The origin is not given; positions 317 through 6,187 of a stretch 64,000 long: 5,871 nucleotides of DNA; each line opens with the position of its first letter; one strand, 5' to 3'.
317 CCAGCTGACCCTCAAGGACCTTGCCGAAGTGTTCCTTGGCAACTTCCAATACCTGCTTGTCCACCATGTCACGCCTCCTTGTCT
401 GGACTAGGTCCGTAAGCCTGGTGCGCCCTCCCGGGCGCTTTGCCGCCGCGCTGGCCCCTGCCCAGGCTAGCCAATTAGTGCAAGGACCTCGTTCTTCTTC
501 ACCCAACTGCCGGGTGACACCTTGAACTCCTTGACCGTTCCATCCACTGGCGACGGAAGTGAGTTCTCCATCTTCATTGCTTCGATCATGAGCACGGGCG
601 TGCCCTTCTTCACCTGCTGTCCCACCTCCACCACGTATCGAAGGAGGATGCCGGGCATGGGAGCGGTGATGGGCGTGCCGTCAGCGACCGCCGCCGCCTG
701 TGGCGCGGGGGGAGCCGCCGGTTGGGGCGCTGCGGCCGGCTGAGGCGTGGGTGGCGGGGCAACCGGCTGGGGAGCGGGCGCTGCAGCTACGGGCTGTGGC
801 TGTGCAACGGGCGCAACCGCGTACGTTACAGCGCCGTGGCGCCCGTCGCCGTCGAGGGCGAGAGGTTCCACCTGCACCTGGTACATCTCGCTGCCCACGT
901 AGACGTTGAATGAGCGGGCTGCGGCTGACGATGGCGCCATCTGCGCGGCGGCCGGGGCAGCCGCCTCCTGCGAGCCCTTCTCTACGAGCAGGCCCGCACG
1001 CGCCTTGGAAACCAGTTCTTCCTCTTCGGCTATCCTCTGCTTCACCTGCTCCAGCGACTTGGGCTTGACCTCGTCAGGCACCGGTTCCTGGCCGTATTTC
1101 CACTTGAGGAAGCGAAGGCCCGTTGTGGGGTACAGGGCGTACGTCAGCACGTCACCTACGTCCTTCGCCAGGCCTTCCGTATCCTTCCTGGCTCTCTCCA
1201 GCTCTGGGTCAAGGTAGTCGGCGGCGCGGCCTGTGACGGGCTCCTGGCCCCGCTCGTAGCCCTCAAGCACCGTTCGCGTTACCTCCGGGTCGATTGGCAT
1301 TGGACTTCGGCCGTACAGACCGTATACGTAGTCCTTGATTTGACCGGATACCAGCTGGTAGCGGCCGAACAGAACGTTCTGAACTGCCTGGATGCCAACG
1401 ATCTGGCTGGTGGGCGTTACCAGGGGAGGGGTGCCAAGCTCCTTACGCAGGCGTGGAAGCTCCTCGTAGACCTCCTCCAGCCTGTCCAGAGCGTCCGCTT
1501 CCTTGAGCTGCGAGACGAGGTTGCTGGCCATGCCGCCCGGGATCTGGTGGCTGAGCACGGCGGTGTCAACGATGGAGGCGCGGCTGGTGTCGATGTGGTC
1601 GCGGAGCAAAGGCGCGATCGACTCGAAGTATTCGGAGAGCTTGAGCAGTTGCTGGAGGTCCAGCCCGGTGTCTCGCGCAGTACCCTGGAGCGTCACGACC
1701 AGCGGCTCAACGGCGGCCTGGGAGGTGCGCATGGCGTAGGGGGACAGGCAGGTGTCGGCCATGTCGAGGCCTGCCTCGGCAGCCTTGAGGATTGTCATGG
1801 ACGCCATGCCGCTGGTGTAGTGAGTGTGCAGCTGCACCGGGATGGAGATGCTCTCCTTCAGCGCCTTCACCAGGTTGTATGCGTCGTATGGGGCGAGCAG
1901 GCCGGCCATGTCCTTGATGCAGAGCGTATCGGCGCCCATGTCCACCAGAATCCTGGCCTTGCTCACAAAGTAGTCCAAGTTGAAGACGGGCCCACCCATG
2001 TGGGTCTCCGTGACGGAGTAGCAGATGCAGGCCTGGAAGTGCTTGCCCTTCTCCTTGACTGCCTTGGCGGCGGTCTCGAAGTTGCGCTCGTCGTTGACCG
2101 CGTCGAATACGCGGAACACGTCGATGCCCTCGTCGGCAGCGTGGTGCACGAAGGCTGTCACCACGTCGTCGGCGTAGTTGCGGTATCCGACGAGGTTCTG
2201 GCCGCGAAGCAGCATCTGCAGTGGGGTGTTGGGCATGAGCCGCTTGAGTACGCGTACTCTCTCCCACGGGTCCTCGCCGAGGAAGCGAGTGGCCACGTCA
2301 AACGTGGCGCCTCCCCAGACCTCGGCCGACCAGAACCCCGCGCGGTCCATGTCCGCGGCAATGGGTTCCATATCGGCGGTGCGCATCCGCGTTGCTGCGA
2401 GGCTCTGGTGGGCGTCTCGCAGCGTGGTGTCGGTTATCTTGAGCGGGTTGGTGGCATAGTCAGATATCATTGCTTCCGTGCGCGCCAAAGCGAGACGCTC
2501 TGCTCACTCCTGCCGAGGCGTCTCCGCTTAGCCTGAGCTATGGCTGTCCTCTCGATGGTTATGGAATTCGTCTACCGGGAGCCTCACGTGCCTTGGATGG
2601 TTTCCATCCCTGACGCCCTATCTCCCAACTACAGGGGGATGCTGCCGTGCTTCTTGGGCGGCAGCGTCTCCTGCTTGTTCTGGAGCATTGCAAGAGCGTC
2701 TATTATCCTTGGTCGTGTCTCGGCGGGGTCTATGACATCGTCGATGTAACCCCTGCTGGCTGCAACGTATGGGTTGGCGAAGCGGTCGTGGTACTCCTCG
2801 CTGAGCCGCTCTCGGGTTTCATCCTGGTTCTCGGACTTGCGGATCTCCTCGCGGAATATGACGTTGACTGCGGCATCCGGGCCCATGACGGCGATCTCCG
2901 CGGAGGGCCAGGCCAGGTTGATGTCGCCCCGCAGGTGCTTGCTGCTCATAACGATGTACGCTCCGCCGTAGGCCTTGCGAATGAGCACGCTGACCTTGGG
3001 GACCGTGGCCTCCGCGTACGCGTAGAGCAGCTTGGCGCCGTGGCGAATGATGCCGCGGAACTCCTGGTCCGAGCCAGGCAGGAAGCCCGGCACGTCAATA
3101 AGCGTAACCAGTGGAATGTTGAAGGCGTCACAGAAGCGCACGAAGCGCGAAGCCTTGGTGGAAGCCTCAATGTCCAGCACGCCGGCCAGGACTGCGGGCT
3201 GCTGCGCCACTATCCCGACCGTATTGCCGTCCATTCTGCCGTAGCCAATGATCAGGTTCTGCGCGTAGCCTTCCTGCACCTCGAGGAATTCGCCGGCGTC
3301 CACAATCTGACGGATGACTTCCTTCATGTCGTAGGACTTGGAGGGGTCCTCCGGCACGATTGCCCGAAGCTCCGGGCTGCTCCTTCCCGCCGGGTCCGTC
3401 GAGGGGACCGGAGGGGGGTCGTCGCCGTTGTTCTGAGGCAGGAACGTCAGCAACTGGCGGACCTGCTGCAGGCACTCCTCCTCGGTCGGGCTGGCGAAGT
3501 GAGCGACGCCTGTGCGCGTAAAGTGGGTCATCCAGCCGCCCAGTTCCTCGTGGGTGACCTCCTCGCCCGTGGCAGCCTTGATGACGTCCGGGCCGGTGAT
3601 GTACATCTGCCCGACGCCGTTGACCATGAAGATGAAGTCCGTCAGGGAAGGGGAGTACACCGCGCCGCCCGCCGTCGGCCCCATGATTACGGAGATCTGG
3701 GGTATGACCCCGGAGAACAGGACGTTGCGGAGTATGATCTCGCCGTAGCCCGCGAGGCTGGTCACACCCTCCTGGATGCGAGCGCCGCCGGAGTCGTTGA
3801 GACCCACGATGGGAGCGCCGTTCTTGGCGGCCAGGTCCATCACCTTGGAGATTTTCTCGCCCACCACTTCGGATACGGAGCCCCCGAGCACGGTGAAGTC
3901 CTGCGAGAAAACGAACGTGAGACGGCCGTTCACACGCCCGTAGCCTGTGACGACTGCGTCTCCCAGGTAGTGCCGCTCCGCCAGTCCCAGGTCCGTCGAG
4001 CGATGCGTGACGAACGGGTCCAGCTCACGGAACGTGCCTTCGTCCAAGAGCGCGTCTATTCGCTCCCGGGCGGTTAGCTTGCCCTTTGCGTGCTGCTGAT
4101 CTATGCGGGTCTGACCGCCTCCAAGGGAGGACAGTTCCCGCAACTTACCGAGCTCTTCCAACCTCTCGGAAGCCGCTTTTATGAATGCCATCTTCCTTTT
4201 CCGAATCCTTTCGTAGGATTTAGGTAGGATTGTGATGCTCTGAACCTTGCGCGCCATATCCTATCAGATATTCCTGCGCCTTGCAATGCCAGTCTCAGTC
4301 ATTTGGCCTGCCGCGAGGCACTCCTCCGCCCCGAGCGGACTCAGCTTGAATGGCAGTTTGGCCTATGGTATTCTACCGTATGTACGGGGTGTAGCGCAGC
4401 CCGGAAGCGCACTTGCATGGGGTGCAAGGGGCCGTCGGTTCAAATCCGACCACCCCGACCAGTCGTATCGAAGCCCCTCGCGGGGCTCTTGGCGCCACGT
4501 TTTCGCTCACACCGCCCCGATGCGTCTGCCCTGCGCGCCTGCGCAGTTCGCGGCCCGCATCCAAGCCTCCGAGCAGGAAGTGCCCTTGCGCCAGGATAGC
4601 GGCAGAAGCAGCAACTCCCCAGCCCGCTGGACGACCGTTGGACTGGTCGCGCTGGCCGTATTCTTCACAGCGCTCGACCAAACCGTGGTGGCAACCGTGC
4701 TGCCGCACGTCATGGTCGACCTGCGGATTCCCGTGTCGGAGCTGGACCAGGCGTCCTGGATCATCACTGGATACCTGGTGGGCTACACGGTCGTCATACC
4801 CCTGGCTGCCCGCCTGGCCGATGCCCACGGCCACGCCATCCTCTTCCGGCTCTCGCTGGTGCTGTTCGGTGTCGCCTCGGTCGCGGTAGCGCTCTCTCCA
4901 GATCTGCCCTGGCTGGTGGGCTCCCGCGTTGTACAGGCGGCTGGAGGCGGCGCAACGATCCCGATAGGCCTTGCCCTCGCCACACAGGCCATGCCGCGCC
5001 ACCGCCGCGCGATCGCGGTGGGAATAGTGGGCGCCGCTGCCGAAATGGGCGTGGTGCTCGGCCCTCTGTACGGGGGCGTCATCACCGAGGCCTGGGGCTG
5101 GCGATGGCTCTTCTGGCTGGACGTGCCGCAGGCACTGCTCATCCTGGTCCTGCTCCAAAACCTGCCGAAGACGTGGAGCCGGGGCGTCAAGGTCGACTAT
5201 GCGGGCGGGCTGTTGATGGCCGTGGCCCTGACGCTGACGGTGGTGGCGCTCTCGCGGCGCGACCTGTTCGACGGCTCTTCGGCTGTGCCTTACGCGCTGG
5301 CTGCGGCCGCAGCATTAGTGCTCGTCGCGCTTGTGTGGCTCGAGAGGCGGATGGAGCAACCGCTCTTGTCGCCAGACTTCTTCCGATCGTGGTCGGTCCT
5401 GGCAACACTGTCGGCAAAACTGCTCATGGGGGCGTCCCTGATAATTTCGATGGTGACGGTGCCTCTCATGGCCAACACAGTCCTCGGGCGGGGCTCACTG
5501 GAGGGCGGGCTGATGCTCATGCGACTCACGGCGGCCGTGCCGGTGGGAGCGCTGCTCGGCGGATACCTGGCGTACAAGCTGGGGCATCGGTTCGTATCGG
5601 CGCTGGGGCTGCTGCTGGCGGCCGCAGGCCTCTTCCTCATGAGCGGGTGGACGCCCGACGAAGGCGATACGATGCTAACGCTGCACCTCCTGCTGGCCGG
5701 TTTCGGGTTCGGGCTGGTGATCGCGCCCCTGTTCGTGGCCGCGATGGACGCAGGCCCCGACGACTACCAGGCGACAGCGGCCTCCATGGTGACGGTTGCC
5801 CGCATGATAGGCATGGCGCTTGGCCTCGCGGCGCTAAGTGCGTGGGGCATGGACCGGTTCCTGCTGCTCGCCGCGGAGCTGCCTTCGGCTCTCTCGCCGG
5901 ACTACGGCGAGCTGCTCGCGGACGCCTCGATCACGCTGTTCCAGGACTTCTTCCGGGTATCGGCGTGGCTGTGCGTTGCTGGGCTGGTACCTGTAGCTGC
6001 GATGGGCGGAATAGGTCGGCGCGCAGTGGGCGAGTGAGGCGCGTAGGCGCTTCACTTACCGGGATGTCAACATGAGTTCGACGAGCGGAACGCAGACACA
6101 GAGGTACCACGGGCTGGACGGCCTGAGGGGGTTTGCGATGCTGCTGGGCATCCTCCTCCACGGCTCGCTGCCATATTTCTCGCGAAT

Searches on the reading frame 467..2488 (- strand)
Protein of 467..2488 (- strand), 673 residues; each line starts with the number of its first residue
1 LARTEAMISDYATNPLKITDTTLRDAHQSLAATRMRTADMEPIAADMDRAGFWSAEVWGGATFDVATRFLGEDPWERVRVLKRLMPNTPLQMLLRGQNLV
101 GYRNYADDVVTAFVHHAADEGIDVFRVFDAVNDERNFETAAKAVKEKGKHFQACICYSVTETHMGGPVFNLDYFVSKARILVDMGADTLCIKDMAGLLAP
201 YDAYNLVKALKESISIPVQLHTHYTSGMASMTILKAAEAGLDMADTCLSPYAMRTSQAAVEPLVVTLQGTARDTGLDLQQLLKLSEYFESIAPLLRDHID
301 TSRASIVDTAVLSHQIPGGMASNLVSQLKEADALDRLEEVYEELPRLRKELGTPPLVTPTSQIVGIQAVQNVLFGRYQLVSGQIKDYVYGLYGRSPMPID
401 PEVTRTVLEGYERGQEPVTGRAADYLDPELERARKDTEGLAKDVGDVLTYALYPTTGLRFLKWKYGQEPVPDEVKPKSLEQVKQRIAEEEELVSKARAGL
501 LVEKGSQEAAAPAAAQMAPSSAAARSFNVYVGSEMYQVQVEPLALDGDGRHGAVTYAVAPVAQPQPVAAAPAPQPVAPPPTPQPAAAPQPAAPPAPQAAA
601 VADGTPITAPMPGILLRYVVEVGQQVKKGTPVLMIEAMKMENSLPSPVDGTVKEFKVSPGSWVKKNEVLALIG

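Call 33: search_protein_families(library=pfam, proteins=[window:467-2488:-], max_evalue=0.00001)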
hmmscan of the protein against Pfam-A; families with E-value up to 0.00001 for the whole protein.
window:467-2488:- (673 aa): 3 families
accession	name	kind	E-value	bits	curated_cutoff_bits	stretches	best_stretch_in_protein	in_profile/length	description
PF02436.23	PYC_OADA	-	2e-45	155.4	27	1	311-472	1-172/201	Conserved carboxylase domain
PF00682.25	HMGL-like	-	1.7e-19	70.7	29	1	16-286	2-258/260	HMGL-like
PF00364.28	Biotin_lipoyl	-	4.7e-17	62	22.1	1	606-672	2-73/73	Biotin-requiring enzyme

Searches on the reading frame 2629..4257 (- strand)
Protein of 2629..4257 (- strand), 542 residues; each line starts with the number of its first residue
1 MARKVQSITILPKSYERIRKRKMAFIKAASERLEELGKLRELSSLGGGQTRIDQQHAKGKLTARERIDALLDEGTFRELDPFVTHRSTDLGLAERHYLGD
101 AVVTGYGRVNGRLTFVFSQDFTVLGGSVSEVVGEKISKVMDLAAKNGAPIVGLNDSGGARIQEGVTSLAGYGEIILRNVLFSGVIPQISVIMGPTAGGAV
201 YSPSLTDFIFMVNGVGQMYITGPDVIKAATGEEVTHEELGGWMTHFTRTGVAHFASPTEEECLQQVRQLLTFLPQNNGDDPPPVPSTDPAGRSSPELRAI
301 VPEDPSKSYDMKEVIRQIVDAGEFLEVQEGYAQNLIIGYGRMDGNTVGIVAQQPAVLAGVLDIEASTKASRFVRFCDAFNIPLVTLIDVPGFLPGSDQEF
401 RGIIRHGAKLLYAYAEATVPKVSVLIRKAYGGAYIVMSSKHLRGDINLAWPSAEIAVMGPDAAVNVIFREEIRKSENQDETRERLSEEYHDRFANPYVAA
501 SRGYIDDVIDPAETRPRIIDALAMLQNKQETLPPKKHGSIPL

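Call 33: search_protein_families(library=pfam, proteins=[window:2629-4257:-], max_evalue=0.00001)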
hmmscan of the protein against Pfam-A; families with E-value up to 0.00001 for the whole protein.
window:2629-4257:- (542 aa): 2 families
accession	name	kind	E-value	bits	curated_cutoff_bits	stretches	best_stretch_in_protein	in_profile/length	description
PF01039.27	Carboxyl_trans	-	1.1e-195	651.4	22.3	1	54-540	1-493/493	Carboxyl transferase domain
PF03255.19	ACCA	-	5.4e-12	46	23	1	364-474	131-237/310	Acetyl co-enzyme A carboxylase carboxyltransferase-like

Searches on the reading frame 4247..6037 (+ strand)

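Call 33: search_protein_families(library=pfam, proteins=[window:4247-6037:+], max_evalue=0.00001)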
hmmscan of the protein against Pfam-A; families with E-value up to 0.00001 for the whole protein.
window:4247-6037:+ (596 aa): 1 family
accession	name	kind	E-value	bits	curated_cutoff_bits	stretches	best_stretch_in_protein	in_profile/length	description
PF07690.21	MFS_1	-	3.3e-46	158.2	33.4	1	134-526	1-346/347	Major Facilitator Superfamily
